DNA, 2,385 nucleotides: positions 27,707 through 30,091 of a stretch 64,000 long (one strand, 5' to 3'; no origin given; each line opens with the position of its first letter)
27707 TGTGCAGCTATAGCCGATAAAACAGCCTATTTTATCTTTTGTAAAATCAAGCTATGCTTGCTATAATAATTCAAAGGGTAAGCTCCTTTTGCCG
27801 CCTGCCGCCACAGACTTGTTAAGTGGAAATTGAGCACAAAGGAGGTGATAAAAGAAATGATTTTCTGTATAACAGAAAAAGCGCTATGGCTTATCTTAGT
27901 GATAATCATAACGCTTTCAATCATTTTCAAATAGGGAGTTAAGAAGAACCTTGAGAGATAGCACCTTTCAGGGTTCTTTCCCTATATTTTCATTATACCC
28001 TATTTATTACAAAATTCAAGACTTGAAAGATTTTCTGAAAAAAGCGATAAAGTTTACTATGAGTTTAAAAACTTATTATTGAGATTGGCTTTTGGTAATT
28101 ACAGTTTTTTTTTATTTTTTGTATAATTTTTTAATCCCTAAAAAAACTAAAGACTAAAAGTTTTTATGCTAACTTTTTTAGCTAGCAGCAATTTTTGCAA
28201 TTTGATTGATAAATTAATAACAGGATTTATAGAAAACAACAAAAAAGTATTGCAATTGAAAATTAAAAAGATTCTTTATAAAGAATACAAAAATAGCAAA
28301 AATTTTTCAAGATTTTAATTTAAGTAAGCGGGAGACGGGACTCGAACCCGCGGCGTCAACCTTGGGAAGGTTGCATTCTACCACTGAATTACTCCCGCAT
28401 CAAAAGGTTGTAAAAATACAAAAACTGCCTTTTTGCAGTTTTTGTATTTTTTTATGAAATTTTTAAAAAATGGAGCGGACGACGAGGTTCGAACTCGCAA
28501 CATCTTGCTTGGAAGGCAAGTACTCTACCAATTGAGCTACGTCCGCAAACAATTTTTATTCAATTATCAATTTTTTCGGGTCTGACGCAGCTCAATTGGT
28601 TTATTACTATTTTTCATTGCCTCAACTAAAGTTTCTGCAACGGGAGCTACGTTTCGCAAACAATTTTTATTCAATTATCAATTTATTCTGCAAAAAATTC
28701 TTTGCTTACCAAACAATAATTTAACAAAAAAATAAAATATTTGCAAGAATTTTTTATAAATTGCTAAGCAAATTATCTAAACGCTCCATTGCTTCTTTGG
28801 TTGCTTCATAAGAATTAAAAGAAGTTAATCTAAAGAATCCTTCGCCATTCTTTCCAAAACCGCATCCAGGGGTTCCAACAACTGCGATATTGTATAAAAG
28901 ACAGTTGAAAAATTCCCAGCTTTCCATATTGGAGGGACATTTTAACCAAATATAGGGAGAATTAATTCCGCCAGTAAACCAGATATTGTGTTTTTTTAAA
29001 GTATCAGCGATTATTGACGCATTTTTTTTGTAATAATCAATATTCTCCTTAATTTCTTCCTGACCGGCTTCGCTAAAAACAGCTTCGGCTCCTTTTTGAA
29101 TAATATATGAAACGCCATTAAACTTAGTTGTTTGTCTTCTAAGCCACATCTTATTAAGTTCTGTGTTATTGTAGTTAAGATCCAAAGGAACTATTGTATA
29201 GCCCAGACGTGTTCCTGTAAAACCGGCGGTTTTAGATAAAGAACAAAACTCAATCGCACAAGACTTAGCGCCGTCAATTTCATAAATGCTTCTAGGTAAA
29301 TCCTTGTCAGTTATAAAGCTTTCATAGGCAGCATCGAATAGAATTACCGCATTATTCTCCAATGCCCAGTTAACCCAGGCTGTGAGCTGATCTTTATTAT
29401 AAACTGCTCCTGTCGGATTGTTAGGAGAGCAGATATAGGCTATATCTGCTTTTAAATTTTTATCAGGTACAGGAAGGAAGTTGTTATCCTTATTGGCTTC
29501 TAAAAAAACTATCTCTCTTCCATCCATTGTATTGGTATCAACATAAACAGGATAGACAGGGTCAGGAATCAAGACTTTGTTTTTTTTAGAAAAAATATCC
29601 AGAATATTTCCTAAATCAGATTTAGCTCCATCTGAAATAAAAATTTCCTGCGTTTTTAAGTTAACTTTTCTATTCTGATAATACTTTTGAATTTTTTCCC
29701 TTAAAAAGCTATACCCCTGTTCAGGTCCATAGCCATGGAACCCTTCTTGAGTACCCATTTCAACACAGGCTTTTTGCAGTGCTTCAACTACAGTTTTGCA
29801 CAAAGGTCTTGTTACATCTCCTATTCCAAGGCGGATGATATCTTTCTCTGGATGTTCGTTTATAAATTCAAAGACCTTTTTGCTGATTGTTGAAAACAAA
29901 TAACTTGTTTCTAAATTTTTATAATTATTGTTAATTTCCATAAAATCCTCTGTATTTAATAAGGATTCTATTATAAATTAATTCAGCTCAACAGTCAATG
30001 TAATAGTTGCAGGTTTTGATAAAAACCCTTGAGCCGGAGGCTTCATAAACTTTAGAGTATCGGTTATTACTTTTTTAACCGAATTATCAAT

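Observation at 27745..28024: Candidate type I toxin-antitoxin module: 25-codon hydrophobic ORF with sequestered SD and a convergent antisense promoter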

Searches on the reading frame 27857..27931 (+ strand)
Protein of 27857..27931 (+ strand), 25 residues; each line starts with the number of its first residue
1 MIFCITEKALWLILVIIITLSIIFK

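Call 22: search_protein_families(library=pfam, proteins=[window:27857-27931:+], max_evalue=10)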
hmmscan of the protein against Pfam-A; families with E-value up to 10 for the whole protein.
seq(25 aa): 1 family
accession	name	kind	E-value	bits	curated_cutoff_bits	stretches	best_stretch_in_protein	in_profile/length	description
PF16982.10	Flp1_like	-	0.042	13.7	33.5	1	12-25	16-29/49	Putative Flagellin, Flp1-like, domain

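Call 23: search_protein_families(library=ncbifam, proteins=[window:27857-27931:+], max_evalue=10)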
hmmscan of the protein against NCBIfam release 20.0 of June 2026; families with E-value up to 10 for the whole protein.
seq(25 aa): 0 families

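Call 79: search_protein_families(library=padloc, proteins=[window:27857-27931:+], max_evalue=10)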
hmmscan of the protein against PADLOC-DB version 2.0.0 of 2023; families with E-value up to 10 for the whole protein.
seq(25 aa): 0 families

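Call 80: search_protein_families(library=pfam, alignment_id=A6, max_evalue=1)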
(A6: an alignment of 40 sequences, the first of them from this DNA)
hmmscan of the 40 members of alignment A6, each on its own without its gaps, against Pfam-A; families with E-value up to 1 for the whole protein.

A. member 1, seq(25 aa): 1 family
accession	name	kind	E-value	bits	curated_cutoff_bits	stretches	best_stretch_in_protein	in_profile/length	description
PF16982.10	Flp1_like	-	0.042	13.7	33.5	1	12-25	16-29/49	Putative Flagellin, Flp1-like, domain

B. families by the number of members that match (of 40 scanned): 1 family
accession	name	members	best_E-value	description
PF16982.10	Flp1_like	1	0.042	Putative Flagellin, Flp1-like, domain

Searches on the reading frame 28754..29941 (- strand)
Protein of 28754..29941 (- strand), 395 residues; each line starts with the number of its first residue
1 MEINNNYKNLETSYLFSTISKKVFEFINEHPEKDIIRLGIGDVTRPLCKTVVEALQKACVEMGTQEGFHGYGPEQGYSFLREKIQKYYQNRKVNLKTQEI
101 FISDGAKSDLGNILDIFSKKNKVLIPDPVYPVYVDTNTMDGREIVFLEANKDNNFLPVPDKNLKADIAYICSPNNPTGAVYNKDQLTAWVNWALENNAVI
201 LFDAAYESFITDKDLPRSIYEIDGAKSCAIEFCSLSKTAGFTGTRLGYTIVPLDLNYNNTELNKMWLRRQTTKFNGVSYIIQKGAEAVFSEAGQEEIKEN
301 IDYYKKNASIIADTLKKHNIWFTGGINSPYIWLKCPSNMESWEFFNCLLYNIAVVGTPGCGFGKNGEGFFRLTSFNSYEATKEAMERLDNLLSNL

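Call 13: find_related_loci(query=window:28754-29941:-, collection=genome_contigs, flank=6000)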
Query window:28754-29941:- (395 aa) in genome_contigs; peptide patterns used: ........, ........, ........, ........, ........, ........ (x = any residue, [..] = any of these).
205 stretches matched a pattern; 81 encode a relative of the query (tblastn E <= 1e-3); the best 80 are kept; 80 distinct loci.
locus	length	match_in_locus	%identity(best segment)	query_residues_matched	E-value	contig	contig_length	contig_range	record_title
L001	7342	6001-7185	84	1-395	0e+0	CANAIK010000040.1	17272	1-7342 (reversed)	MAG TPA_asm: uncultured bacterium isolate SRR15194754_bin.17_metawrap_v1.3_MAG genome assembly, contig: NODE_1611_length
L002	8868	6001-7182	77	1-394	0e+0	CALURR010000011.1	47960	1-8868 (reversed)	MAG: Candidatus Gastranaerophilales bacterium isolate E08__bin186 genome assembly, contig: E08__k127_6516882, whole geno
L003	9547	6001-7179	76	1-393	0e+0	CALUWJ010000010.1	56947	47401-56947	MAG: Candidatus Gastranaerophilales bacterium isolate BRZ_AM__bin81 genome assembly, contig: BRZ_AM__NODE_665_length_569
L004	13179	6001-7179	76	1-393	0e+0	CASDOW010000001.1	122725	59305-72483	uncultured bacterium isolate A102_L1_328328_idba_bin.151 genome assembly, contig: A102_L1_328328_idba_bin.151.fa_scaffol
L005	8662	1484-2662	76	1-393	0e+0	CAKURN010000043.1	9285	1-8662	MAG: uncultured Candidatus Melainabacteria bacterium isolate REFINED_METABAT215_TOP10_CONTIGS_1500_ASSEMBLY_K77_MERGED__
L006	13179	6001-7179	74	1-393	0e+0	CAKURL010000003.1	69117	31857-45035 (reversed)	MAG: uncultured Candidatus Melainabacteria bacterium isolate REFINED_METABAT215_TOP10_CONTIGS_1500_ASSEMBLY_K77_MERGED__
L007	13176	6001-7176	74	1-392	0e+0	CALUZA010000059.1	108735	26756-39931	MAG: Candidatus Gastranaerophilales bacterium isolate E02__bin289 genome assembly, contig: E02__k127_7185778, whole geno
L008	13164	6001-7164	72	1-392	0e+0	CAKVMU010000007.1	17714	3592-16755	MAG: uncultured Candidatus Melainabacteria bacterium isolate REFINED_METABAT215_TOP10_CONTIGS_1500_ASSEMBLY_K77_MERGED__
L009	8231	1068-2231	71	1-392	0e+0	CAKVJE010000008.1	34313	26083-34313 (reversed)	MAG: uncultured Candidatus Melainabacteria bacterium isolate REFINED_METABAT215_TOP10_CONTIGS_1500_ASSEMBLY_K77_MERGED__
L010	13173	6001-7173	70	1-395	0e+0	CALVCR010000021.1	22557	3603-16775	MAG: Candidatus Gastranaerophilales bacterium isolate E05__bin324 genome assembly, contig: E05__k127_7392428, whole geno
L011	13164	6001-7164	71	1-392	0e+0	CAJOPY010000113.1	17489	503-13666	Candidatus Gastranaerophilales bacterium isolate Rumen_Coassembly_mag_374 genome assembly, contig: k87_13763011, whole g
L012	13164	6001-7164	71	1-392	0e+0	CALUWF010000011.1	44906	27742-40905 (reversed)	MAG: Candidatus Gastranaerophilales bacterium isolate BRZ_BM__bin81 genome assembly, contig: BRZ_BM__NODE_1214_length_44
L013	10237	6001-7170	67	1-390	0e+0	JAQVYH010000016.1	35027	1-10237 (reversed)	MAG: Eubacteriales bacterium isolate STF2_145 NODE_2556_length_35027_cov_3.897679_Sandtown_F2, whole genome shotgun sequ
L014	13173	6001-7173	65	1-391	0e+0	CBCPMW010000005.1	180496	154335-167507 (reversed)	MAG: uncultured Eubacteriales bacterium isolate metabat2_RB1.3_MAGs genome assembly, contig: k87_85095, whole genome sho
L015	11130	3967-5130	68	2-389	0e+0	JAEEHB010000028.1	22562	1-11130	MAG: Clostridiaceae bacterium isolate Tb.RUG.112 k141_6351520_flag=1_multi=8.9986_len=22562, whole genome shotgun sequen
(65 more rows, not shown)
